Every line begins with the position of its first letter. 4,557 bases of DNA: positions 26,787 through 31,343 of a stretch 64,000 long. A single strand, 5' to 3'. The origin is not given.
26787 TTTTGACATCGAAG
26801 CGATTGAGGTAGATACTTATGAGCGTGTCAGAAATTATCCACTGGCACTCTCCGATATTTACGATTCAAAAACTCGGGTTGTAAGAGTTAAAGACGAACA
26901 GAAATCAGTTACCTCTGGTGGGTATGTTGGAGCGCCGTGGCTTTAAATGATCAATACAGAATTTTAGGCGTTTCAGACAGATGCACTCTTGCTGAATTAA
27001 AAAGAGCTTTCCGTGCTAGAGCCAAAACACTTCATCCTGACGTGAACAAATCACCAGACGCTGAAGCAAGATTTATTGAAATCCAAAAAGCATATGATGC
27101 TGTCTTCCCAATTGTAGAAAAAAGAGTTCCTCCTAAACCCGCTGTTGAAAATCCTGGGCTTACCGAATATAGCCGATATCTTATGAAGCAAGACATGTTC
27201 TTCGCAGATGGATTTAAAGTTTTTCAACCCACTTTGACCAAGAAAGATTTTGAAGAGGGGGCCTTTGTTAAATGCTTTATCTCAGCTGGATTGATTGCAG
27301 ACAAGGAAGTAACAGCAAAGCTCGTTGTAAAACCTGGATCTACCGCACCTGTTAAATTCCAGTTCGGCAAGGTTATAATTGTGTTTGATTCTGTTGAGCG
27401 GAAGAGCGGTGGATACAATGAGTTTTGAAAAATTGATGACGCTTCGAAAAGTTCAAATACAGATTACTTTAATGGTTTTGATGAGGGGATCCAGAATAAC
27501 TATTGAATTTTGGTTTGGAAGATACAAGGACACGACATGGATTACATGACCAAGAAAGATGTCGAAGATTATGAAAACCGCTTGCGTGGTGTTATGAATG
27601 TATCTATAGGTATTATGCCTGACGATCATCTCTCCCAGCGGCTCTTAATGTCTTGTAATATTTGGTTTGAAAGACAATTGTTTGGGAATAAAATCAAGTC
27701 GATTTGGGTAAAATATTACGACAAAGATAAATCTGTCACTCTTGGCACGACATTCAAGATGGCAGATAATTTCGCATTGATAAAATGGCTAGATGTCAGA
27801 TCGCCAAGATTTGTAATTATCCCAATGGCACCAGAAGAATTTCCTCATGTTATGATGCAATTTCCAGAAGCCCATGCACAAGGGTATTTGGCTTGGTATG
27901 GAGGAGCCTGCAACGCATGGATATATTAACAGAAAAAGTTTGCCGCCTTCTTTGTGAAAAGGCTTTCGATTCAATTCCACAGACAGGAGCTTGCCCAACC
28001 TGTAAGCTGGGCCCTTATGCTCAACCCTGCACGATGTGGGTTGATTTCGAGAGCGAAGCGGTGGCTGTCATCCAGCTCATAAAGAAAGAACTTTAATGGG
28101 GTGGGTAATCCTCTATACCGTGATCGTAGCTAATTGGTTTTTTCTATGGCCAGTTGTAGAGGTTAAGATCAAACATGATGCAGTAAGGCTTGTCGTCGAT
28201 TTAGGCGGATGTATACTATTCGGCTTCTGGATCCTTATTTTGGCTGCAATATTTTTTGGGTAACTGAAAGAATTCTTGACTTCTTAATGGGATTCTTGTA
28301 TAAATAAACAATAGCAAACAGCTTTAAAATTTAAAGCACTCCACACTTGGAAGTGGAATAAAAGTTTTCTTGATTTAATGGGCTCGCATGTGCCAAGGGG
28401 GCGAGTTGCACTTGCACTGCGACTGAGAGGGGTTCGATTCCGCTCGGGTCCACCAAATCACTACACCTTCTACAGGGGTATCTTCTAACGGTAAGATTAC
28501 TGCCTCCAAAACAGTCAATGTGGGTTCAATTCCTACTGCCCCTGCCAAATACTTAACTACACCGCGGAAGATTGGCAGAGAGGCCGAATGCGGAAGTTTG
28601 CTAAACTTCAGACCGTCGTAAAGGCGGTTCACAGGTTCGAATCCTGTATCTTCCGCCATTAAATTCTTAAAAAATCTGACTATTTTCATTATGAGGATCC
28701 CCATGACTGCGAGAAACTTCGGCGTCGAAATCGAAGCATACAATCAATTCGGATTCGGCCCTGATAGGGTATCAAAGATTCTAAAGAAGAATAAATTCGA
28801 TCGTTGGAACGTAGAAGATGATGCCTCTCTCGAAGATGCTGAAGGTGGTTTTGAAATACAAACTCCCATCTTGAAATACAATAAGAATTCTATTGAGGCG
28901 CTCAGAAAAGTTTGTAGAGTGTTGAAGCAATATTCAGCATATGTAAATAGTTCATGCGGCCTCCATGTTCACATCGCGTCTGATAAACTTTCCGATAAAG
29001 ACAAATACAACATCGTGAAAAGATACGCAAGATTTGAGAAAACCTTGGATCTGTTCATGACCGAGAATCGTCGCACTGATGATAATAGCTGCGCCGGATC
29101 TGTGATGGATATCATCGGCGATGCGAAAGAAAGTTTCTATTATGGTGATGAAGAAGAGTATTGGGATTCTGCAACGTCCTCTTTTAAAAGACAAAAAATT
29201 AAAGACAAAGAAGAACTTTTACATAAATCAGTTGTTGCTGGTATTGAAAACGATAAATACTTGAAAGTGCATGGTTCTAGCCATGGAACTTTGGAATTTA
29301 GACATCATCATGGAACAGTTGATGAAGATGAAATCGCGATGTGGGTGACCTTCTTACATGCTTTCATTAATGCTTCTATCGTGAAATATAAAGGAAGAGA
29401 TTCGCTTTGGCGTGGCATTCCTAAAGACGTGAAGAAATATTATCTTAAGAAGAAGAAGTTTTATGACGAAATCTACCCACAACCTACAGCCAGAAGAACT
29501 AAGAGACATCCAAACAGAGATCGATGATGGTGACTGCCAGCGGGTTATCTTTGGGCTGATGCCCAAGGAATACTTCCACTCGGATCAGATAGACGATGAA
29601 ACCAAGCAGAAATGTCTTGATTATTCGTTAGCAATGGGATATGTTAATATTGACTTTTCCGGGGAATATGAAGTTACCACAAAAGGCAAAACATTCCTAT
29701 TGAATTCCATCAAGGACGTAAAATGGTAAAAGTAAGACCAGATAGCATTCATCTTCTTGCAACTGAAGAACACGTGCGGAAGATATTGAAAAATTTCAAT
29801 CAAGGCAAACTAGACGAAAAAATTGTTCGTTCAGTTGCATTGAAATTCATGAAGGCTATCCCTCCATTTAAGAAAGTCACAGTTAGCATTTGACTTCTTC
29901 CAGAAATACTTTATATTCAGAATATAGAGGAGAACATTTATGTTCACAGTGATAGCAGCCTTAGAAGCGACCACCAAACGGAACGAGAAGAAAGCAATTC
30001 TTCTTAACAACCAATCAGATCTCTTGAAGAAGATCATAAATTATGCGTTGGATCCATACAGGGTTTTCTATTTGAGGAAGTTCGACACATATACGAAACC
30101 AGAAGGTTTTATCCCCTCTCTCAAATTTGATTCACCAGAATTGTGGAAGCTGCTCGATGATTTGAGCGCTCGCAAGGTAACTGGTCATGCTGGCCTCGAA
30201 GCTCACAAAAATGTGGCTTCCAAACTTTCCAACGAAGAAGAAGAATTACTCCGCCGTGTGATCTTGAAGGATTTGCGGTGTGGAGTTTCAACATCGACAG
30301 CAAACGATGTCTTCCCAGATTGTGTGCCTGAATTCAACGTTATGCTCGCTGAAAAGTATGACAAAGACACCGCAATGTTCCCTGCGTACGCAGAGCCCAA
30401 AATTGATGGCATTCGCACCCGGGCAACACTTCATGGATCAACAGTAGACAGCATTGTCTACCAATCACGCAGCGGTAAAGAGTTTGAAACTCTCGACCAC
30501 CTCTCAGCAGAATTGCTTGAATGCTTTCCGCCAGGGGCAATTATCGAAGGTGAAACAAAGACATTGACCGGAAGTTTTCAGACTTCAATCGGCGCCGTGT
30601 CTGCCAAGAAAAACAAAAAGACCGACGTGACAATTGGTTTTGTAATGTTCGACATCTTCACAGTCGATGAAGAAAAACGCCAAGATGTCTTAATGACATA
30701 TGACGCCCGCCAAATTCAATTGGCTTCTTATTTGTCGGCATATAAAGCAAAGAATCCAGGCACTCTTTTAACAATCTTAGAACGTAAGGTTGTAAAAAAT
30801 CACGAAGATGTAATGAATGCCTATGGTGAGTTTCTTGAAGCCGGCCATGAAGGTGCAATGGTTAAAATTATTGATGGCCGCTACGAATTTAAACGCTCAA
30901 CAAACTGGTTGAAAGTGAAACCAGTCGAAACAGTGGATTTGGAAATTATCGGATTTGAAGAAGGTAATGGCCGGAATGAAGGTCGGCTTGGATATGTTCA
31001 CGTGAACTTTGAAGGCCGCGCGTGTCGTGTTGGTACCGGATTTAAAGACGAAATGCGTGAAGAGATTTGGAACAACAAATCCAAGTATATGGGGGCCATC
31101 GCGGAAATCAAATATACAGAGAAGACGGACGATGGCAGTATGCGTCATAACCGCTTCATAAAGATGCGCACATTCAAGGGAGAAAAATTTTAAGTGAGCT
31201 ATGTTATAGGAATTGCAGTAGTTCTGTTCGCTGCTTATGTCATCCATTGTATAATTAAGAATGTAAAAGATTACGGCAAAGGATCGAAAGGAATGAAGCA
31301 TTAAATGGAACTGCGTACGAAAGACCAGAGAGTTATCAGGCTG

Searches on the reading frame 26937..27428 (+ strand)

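Call 70: search_protein_families(library=pfam, proteins=[window:26937-27428:+], max_evalue=0.001)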
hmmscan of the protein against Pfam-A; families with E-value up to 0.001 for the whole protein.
window:26937-27428:+ (163 aa): 1 family
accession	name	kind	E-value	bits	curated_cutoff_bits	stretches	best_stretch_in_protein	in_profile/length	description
PF00226.36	DnaJ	-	2e-14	53.9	27.8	1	5-55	1-52/63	DnaJ domain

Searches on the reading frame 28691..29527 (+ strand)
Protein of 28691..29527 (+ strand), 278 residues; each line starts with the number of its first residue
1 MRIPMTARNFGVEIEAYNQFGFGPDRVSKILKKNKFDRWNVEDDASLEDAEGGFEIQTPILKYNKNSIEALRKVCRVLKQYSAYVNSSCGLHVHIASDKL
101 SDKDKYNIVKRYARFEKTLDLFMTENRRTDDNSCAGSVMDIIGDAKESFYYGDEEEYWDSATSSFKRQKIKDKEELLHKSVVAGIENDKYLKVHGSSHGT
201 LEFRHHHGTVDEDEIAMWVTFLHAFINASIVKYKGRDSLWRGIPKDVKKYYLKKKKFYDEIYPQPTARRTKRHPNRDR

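Call 70: search_protein_families(library=pfam, proteins=[window:28691-29527:+], max_evalue=0.001)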
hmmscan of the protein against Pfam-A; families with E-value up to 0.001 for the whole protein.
window:28691-29527:+ (278 aa): 1 family
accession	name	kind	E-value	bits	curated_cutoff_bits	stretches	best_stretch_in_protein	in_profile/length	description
PF12224.13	Amidoligase_2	-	4.9e-25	89.3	22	1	11-225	6-244/245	Putative amidoligase enzyme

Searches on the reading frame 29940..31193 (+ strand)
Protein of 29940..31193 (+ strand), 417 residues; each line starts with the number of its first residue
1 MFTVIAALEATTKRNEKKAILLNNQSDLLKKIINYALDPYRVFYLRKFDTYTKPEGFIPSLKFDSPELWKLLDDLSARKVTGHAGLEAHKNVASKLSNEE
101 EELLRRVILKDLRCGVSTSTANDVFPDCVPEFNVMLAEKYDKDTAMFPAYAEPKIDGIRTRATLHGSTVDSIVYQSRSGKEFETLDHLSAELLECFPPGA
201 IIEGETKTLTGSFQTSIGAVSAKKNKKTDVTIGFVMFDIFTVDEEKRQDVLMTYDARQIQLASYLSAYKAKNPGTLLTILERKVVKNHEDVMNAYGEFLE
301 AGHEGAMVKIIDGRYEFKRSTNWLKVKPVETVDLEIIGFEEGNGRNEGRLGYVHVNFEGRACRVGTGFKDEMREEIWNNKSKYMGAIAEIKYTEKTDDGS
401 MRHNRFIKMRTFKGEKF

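Call 70: search_protein_families(library=pfam, proteins=[window:29940-31193:+], max_evalue=0.001)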
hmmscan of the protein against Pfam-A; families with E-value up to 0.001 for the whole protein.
window:29940-31193:+ (417 aa): 4 families
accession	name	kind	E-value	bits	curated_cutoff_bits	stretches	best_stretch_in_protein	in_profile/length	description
PF01068.26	DNA_ligase_A_M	-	1.9e-21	77.1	26.2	1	135-327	2-204/204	ATP dependent DNA ligase domain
PF14743.12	DNA_ligase_OB_2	-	2.8e-11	43.7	28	1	341-410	1-66/66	DNA ligase OB-like domain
PF04679.21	DNA_ligase_A_C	-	2.5e-05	25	27.5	0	387-411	68-92/94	ATP dependent DNA ligase C terminal region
PF09414.15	RNA_ligase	-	0.00013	22.6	27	1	151-327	5-171/171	RNA ligase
